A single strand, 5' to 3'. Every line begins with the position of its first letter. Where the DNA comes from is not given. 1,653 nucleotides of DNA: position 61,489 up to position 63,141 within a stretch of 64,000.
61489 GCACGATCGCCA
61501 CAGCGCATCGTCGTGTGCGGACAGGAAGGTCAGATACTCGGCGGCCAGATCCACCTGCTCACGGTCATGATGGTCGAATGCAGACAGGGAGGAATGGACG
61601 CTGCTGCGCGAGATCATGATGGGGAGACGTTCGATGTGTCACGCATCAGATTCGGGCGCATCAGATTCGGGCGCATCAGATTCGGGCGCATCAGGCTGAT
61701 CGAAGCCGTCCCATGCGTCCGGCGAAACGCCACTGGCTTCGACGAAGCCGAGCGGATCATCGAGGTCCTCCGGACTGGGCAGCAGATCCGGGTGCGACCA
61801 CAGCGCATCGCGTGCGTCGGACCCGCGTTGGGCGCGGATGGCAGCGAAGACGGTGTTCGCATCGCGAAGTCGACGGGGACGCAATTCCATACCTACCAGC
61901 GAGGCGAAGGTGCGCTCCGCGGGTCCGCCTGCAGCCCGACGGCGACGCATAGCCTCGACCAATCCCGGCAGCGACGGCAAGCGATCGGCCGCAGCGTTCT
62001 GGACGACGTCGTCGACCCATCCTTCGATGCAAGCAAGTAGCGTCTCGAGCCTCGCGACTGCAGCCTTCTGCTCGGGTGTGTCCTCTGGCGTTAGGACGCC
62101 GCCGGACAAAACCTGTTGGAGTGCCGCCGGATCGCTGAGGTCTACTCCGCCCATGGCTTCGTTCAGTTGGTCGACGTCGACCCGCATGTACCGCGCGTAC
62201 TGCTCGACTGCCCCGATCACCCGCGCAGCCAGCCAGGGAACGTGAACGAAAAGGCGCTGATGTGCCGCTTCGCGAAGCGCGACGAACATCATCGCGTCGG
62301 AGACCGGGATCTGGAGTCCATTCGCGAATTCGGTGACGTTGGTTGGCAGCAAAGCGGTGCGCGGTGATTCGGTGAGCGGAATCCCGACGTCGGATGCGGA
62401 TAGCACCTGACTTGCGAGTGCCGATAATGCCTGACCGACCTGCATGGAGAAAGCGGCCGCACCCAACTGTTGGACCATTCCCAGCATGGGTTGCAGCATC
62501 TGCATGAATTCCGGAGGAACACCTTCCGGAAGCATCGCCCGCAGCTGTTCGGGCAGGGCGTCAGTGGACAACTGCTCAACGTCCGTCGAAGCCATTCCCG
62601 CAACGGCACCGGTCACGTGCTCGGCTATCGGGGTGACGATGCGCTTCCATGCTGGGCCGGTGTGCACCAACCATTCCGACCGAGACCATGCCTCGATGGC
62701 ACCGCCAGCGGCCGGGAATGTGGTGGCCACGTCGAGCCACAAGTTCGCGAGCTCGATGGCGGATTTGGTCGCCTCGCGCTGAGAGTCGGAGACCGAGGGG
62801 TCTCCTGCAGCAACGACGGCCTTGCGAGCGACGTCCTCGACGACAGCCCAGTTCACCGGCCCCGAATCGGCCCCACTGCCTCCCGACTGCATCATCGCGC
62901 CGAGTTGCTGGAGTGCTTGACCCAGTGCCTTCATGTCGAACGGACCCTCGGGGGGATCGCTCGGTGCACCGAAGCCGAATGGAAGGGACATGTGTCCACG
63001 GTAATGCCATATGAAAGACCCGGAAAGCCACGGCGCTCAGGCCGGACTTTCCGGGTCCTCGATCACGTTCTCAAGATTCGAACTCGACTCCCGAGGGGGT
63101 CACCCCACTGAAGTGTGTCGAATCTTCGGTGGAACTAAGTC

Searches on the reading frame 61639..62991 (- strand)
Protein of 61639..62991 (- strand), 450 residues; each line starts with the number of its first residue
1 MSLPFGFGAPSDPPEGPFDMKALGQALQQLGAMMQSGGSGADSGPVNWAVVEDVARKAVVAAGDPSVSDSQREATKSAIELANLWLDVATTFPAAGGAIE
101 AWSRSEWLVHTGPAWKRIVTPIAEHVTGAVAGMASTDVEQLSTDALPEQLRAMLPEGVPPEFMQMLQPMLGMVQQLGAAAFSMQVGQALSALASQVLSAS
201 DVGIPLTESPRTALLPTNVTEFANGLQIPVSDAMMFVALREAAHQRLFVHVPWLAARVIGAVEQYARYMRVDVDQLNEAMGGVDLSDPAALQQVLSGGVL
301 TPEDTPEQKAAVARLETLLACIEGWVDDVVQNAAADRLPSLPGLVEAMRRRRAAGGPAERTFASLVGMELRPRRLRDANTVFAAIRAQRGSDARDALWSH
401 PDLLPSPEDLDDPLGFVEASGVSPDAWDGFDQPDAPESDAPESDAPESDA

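Call 22: search_protein_families(library=pfam, proteins=[window:61639-62991:-], max_evalue=0.00001)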
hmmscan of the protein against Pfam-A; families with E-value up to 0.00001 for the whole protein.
window:61639-62991:- (450 aa): 1 family
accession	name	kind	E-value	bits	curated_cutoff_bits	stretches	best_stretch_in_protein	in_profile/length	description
PF10103.15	Zincin_2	-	2e-118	396.1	25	1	46-417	1-344/344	Zincin-like metallopeptidase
